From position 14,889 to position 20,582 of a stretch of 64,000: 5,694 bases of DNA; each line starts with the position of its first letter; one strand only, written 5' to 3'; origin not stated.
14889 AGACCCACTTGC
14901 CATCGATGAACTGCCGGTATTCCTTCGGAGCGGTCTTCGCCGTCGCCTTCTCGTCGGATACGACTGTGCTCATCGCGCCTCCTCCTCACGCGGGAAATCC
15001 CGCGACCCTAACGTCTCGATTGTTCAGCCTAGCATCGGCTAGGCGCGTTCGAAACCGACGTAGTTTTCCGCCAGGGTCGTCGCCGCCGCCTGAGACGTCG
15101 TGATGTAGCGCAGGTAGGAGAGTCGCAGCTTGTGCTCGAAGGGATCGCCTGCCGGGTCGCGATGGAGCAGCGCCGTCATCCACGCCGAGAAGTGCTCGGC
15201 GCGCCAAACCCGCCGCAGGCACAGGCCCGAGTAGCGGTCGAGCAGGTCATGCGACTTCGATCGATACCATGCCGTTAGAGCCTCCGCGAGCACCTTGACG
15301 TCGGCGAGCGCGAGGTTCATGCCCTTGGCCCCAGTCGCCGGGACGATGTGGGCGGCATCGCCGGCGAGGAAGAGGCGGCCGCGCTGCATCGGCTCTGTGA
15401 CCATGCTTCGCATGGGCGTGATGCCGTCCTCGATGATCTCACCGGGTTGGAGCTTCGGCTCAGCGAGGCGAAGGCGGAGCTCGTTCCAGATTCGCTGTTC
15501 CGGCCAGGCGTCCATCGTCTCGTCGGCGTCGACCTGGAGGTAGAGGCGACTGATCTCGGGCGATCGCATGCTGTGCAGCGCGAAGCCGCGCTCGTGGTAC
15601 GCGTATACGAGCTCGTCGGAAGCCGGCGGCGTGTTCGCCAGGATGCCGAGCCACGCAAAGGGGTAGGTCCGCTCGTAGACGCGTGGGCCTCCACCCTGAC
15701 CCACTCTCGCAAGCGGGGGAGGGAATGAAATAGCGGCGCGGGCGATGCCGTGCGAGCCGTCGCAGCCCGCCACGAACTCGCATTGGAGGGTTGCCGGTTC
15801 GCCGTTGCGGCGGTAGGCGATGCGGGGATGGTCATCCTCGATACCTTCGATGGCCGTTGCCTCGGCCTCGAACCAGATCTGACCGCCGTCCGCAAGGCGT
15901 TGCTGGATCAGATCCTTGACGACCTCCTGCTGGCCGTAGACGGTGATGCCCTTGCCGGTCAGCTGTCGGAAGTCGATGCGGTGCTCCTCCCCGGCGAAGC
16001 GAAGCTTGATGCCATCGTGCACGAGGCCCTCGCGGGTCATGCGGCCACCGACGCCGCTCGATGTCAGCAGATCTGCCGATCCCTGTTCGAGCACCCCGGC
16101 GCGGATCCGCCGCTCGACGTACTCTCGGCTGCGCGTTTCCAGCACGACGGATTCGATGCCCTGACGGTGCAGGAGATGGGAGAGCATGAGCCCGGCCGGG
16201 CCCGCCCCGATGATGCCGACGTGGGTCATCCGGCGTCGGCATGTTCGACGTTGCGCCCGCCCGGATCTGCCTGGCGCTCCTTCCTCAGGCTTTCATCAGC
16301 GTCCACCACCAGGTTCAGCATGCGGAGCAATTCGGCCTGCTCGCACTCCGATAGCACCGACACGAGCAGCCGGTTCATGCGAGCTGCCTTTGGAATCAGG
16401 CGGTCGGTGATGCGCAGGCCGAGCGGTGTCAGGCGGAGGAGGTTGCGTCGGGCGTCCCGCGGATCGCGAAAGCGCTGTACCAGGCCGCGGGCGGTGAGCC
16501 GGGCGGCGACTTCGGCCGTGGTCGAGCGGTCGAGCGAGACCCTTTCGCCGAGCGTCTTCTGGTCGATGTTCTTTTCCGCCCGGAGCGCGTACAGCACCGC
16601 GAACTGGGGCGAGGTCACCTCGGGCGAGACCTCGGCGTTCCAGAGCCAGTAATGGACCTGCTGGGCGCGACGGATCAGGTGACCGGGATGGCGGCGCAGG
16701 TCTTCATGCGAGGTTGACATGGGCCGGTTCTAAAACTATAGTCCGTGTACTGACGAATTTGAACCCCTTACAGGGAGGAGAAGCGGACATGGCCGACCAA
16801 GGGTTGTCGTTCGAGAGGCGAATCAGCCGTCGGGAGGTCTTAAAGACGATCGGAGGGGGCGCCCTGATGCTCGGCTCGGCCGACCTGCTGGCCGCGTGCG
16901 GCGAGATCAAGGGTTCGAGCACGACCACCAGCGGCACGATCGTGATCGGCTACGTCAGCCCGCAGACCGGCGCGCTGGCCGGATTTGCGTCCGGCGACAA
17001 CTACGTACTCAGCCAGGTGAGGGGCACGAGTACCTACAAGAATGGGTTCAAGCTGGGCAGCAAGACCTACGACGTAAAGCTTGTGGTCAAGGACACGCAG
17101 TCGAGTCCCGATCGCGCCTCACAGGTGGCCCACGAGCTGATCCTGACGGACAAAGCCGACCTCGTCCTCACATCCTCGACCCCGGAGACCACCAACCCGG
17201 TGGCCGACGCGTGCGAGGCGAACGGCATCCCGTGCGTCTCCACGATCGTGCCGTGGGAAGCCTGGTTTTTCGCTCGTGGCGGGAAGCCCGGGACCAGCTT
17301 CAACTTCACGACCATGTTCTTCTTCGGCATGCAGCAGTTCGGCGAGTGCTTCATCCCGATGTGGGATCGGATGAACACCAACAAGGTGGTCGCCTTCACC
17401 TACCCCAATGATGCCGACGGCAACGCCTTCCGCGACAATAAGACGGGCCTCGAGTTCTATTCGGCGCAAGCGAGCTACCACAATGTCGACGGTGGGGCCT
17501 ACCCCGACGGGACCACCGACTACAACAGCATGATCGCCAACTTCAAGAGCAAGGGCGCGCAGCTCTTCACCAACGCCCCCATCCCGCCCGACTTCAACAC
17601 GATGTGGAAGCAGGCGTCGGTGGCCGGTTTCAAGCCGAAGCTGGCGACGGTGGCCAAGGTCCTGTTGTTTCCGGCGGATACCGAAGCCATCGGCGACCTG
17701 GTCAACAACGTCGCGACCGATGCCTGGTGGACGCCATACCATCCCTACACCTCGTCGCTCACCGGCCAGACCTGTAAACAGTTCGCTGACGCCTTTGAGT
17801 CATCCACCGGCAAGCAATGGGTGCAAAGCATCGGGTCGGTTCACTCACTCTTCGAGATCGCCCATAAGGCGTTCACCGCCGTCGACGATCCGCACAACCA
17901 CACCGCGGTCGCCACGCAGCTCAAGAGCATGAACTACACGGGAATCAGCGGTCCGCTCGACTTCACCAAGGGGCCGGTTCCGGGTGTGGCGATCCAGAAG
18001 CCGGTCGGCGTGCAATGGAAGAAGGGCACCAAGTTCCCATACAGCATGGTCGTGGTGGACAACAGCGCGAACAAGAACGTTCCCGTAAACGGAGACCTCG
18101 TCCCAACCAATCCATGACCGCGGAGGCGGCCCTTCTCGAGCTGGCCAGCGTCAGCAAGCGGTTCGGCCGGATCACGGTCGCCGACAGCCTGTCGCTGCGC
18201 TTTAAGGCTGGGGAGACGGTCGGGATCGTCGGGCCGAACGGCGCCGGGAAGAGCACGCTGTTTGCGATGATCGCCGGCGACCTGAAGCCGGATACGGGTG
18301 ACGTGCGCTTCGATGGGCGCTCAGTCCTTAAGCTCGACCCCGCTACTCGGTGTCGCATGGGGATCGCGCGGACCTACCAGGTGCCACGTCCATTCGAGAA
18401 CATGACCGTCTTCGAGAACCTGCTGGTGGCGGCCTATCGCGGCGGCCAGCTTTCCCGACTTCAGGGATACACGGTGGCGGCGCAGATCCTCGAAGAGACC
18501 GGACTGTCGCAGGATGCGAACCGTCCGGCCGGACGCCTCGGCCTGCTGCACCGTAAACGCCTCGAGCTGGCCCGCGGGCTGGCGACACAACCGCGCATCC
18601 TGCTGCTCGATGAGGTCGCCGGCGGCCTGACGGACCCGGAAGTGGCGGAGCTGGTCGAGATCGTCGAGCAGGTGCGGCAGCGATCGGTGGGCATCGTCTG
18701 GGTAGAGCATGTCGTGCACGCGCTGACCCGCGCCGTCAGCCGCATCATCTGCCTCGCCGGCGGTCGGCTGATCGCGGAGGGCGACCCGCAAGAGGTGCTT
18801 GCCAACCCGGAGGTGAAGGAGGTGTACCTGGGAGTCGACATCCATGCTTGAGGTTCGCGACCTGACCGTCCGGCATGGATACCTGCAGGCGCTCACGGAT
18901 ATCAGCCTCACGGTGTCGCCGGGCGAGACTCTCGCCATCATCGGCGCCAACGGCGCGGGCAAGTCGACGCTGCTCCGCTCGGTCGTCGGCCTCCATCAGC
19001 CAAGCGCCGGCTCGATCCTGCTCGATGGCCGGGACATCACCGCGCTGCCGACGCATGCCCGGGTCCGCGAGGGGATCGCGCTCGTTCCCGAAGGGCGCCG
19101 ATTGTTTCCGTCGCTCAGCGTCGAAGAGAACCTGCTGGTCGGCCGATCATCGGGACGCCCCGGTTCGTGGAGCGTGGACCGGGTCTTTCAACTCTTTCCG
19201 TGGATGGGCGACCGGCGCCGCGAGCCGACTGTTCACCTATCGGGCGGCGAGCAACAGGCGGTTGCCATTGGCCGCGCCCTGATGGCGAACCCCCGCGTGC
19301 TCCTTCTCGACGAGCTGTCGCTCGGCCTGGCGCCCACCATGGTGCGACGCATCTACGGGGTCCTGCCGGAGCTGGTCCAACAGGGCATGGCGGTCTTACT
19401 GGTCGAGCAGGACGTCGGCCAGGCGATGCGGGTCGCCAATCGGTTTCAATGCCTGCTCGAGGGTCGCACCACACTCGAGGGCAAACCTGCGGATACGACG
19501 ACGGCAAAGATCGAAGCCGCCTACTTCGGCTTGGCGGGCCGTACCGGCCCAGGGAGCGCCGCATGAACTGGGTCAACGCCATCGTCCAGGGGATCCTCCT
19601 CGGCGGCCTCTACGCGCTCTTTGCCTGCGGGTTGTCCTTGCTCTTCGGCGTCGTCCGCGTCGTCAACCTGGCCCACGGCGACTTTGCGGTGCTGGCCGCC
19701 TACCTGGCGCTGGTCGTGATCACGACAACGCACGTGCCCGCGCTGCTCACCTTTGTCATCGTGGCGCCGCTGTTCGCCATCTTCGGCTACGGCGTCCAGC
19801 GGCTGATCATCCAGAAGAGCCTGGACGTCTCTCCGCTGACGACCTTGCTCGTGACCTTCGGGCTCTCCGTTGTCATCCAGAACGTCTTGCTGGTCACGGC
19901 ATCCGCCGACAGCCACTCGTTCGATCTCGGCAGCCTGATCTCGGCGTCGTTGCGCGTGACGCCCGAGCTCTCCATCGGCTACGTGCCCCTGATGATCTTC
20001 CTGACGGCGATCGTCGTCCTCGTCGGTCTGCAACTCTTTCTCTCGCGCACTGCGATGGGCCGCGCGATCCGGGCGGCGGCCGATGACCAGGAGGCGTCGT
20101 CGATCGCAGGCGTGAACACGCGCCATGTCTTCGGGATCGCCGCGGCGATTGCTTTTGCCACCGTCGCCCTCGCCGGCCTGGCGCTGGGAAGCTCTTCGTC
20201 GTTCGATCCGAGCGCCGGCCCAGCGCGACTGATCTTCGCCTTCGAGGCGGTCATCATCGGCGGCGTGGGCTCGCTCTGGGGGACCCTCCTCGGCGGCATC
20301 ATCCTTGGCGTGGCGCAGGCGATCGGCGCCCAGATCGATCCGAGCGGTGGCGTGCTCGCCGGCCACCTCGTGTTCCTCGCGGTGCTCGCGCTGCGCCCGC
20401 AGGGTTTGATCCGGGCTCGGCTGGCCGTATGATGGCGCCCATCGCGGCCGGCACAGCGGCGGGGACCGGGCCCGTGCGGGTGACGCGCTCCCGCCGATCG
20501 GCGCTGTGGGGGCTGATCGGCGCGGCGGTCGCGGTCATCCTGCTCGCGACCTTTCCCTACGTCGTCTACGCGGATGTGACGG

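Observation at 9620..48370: Dispersed G/C-rich hairpin repeat family at 12 loci: two hairpin types sharing an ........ module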

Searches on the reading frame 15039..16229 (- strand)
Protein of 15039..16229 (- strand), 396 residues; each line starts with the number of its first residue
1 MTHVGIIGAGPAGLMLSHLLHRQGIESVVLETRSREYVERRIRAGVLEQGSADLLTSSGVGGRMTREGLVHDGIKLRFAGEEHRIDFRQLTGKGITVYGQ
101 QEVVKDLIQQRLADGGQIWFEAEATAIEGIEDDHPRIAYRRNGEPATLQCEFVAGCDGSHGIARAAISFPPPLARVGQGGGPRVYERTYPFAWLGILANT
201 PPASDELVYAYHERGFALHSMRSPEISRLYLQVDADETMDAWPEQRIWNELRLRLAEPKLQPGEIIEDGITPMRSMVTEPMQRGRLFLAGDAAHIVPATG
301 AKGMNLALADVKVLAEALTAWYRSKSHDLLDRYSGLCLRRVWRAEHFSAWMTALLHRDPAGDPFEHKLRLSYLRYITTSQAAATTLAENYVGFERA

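Call 46: search_protein_families(library=pfam, proteins=[window:15039-16229:-], max_evalue=0.01)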
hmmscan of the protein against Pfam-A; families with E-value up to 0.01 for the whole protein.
window:15039-16229:- (396 aa): 3 families
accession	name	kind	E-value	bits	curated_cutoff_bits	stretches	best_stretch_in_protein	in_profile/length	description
PF01494.25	FAD_binding_3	-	5.3e-76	256.6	22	1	2-347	2-348/349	FAD binding domain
PF13450.12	NAD_binding_8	-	3.4e-05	24.5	21.9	1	6-35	1-30/68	NAD(P)-binding Rossmann-like domain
PF05834.18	Lycopene_cycl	-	6e-05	22.7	23.4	0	5-36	3-36/380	Lycopene cyclase protein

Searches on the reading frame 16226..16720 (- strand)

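Call 47: search_protein_families(library=pfam, proteins=[window:16226-16720:-], max_evalue=0.01)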
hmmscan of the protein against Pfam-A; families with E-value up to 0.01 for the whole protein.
window:16226-16720:- (164 aa): 5 families
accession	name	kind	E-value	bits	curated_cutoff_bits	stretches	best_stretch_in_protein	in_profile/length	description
PF01047.28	MarR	-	1.4e-13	50.9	24.6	1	36-91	2-57/59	MarR family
PF12802.13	MarR_2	-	2.3e-10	40.9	27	1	35-92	3-61/61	MarR family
PF13463.12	HTH_27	-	6.7e-06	26.7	22.2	1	35-101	1-68/68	Winged helix DNA-binding domain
PF22381.2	Staph_reg_Sar_Rot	-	0.00036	21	27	1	35-98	12-75/85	Transcriptional regulator SarA/Rot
PF13412.12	HTH_24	-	0.0054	16.7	21.9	0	40-82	6-48/48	Winged helix-turn-helix DNA-binding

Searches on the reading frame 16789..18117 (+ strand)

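Call 62: search_protein_families(library=pfam, proteins=[window:16789-18117:+], max_evalue=0.001)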
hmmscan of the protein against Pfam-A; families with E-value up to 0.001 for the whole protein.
window:16789-18117:+ (442 aa): 3 families
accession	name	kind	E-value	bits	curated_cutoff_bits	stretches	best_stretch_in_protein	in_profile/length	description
PF13458.12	Peripla_BP_6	-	7.1e-31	108.6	31.7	1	50-411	1-339/343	Periplasmic binding protein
PF01094.35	ANF_receptor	-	9e-06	25.4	25.4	1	92-152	21-80/353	Receptor family ligand binding region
PF13433.12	Peripla_BP_5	-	0.00066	19.3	27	0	90-139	36-85/363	Periplasmic binding protein domain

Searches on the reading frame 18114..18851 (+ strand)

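Call 62: search_protein_families(library=pfam, proteins=[window:18114-18851:+], max_evalue=0.001)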
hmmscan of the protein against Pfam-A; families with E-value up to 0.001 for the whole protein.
window:18114-18851:+ (245 aa): 3 families
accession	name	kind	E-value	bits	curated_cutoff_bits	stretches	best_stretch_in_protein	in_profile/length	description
PF00005.33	ABC_tran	-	1.3e-27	97.5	25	1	25-168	3-135/137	ABC transporter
PF12399.14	BCA_ABC_TP_C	-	9e-11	41.6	25.5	1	218-242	1-25/27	Branched-chain amino acid ATP-binding cassette transporter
PF13401.12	AAA_22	-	0.00075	20.2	27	0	38-187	10-111/130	AAA domain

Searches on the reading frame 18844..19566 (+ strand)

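Call 62: search_protein_families(library=pfam, proteins=[window:18844-19566:+], max_evalue=0.001)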
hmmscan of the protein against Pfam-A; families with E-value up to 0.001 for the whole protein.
window:18844-19566:+ (240 aa): 3 families
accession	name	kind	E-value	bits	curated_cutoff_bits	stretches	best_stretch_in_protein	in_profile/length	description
PF00005.33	ABC_tran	-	6.6e-34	117.9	25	1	17-157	1-134/137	ABC transporter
PF13304.12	AAA_21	-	2.2e-11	44.8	27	2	118-180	224-288/304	AAA domain, putative AbiEii toxin, Type IV TA system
PF13555.12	AAA_29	-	0.00049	20.2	27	0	22-44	17-39/61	P-loop containing region of AAA domain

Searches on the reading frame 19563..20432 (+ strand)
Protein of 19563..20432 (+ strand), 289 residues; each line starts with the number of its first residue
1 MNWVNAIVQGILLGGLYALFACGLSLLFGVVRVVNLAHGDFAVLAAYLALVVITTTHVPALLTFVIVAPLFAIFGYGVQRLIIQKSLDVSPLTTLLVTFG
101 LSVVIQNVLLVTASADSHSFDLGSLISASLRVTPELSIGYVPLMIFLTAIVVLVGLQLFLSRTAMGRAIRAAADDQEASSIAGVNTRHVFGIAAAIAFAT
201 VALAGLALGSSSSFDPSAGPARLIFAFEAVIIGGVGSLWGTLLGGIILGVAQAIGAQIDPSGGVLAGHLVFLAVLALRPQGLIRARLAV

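Call 62: search_protein_families(library=pfam, proteins=[window:19563-20432:+], max_evalue=0.001)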
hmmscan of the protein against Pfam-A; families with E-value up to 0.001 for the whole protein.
window:19563-20432:+ (289 aa): 1 family
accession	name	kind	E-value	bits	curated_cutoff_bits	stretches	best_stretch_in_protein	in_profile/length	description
PF02653.21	BPD_transp_2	-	1.7e-27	96.7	26.8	1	7-259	2-251/269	Branched-chain amino acid transport system / permease component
